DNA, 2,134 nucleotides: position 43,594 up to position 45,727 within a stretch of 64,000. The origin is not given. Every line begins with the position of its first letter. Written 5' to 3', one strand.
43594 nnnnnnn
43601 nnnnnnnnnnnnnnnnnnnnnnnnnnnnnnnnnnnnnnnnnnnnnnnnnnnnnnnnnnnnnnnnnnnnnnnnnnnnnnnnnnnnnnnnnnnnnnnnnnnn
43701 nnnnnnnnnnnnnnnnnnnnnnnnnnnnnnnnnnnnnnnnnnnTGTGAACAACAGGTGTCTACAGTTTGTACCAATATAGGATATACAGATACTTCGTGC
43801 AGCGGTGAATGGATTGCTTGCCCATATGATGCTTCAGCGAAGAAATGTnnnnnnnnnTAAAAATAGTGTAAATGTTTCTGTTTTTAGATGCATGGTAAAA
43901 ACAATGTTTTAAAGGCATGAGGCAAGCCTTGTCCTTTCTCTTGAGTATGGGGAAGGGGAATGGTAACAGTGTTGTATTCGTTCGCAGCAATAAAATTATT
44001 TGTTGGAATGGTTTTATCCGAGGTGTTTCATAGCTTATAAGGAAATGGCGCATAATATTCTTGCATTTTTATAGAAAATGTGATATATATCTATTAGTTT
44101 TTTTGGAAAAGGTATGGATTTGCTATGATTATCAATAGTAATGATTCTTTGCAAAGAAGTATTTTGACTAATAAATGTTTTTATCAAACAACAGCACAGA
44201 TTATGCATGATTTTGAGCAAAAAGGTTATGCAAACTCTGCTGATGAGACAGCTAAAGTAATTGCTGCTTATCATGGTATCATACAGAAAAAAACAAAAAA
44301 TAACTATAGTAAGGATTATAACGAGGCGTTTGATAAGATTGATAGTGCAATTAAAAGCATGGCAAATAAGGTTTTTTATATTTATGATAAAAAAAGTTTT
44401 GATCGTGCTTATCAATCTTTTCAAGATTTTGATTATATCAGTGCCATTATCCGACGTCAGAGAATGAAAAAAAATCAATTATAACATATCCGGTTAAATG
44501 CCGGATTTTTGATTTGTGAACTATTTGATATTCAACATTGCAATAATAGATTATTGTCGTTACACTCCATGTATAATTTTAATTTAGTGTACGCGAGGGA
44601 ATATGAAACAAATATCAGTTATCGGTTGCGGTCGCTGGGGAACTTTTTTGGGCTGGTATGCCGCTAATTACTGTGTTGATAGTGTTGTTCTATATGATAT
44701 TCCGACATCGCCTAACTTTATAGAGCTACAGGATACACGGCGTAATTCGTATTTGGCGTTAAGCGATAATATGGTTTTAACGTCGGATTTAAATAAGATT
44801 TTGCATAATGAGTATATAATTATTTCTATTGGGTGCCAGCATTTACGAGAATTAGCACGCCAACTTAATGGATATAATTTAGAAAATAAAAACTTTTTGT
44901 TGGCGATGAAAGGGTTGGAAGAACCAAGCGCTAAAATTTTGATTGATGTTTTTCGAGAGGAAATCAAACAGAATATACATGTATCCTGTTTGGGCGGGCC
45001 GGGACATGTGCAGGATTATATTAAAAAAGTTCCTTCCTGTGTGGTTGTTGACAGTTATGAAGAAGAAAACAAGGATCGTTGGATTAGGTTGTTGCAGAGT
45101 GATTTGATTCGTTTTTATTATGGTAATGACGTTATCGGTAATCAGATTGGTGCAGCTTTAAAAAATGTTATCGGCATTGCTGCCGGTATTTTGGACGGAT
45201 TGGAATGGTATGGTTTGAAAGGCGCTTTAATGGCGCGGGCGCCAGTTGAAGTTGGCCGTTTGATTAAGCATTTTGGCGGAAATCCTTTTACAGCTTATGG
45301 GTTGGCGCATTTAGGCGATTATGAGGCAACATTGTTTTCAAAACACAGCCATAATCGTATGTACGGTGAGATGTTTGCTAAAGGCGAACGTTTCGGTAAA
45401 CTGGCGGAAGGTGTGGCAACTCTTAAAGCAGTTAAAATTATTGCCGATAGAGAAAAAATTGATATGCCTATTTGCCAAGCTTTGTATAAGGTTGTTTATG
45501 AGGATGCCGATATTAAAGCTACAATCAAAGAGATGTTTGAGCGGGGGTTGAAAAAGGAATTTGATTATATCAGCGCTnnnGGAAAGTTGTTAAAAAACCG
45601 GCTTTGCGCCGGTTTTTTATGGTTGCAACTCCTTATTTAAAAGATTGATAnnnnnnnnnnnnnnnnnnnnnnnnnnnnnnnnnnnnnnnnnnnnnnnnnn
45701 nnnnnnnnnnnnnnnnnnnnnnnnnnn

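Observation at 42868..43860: Highly cysteine-rich (about 14% Cys) secreted protein of unknown function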

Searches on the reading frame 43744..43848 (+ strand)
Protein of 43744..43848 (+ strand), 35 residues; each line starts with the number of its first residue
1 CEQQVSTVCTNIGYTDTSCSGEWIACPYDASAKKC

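Call 71: search_solved_structures(query=A5, max_evalue=10, show_alignments=2)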
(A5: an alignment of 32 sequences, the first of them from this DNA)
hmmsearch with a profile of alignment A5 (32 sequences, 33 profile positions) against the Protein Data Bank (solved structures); distinct sequences matched with E-value up to 10: 6.
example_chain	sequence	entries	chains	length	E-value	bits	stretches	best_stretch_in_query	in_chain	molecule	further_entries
1by2_A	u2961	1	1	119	0.11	15.6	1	3-20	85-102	MAC-2 BINDING PROTEIN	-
9nhb_E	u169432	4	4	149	0.15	15.2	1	17-30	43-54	GTSF1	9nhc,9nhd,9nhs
5wi2_A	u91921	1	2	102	0.55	13.4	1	4-20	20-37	cDNA FLJ56409, highly similar to Serine/threonine-protein kinase Chk1 (EC 2.7.11.1)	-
2vy4_A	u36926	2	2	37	0.81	12.9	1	20-29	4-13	U11/U12 SMALL NUCLEAR RIBONUCLEOPROTEIN 48 KDA PROTEIN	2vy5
6x46_A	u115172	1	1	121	0.85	12.8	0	19-29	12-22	Gametocyte-specific factor 1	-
6kd5_A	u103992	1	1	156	5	10.3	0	12-24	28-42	Transmembrane protease serine 13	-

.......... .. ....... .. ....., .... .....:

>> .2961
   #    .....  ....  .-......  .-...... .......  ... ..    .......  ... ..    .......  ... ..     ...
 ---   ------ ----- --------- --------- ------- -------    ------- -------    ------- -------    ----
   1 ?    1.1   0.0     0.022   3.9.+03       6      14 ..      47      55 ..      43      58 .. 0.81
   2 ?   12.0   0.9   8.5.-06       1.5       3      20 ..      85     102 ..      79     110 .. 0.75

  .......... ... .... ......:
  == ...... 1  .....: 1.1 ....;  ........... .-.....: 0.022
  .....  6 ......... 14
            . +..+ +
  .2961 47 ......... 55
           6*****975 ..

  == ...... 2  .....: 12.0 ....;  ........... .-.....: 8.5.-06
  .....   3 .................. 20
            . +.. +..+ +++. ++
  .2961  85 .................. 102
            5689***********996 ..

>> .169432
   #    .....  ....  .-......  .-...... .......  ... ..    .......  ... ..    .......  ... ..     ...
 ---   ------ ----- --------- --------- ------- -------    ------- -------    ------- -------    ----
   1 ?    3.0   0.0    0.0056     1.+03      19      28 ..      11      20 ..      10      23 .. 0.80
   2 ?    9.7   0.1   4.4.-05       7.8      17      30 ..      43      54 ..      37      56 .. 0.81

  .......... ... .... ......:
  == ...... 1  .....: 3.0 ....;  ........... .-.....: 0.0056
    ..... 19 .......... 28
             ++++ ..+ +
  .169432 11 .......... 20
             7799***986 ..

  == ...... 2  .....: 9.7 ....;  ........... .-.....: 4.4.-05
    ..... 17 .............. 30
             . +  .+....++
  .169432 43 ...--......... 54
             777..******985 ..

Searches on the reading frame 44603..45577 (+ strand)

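Call 5: search_protein_families(library=pfam, proteins=[window:44603-45577:+], max_evalue=1)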
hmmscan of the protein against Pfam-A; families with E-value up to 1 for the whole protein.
window:44603-45577:+ (325 aa): 3 families
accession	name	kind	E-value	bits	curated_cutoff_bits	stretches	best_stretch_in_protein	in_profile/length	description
PF07479.19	NAD_Gly3P_dh_C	-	5.9e-36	124.2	25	1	176-308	1-141/142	NAD-dependent glycerol-3-phosphate dehydrogenase C-terminus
PF01210.29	NAD_Gly3P_dh_N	-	1.7e-18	67.5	23.1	1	3-155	1-156/158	NAD-dependent glycerol-3-phosphate dehydrogenase N-terminus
PF20618.3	GPD_NAD_C_bact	-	2.3e-08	34.9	27.6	1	236-293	2-65/66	Bacterial GPD, NAD-dependent C-terminal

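Call 6: search_protein_families(library=ncbifam, proteins=[window:44603-45577:+], max_evalue=1)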
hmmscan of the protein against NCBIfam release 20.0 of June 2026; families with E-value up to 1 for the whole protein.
window:44603-45577:+ (325 aa): 15 families
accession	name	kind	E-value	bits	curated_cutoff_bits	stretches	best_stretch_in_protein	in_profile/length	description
NF000942.0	PRK00094.1-4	subfamily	1.6e-65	221.5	257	1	1-319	2-332/334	NAD(P)H-dependent glycerol-3-phosphate dehydrogenase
NF000941.0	PRK00094.1-3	equivalog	1.3e-62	212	423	1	1-321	1-334/336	NAD(P)H-dependent glycerol-3-phosphate dehydrogenase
NF000940.0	PRK00094.1-2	subfamily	8.3e-58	196.4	202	1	3-319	2-328/330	NAD(P)H-dependent glycerol-3-phosphate dehydrogenase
NF011211.0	PRK14618.1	equivalog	1.9e-45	155.5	489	1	2-319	5-328/328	NAD(P)H-dependent glycerol-3-phosphate dehydrogenase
NF000939.0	PRK00094.1-1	equivalog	5.1e-43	147.4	473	1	3-319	7-335/339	NAD(P)H-dependent glycerol-3-phosphate dehydrogenase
NF011213.0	PRK14620.1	equivalog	2.9e-42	145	478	1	3-311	2-324/326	NAD(P)H-dependent glycerol-3-phosphate dehydrogenase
NF000943.0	PRK00094.2-1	equivalog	2.8e-41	142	400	1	3-313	2-294/296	NAD(P)H-dependent glycerol-3-phosphate dehydrogenase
NF000946.0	PRK00094.2-4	equivalog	5.9e-41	140.6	455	1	2-324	5-337/342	NAD(P)H-dependent glycerol-3-phosphate dehydrogenase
NF011212.0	PRK14619.1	equivalog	9.6e-41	140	377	1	62-320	41-308/309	NAD(P)H-dependent glycerol-3-phosphate dehydrogenase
NF000944.0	PRK00094.2-2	equivalog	2.4e-36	125.4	603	1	3-322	22-350/371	NAD(P)H-dependent glycerol-3-phosphate dehydrogenase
NF009098.0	PRK12439.1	equivalog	4e-30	105.3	436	1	3-308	9-324/341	NAD(P)H-dependent glycerol-3-phosphate dehydrogenase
TIGR03376.1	glycerol3P_DH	equivalog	2.5e-25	89.4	285.5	1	52-307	65-338/342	glycerol-3-phosphate dehydrogenase (NAD(+))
NF000945.0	PRK00094.2-3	equivalog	8.3e-25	88.2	491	1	3-309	2-345/352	NAD(P)H-dependent glycerol-3-phosphate dehydrogenase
NF000947.0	PRK00094.2-5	equivalog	1.6e-24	87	251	1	2-304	5-320/323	NAD(P)H-dependent glycerol-3-phosphate dehydrogenase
NF004863.0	PRK06223.1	subfamily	0.011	14.9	283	1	1-83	3-86/313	malate dehydrogenase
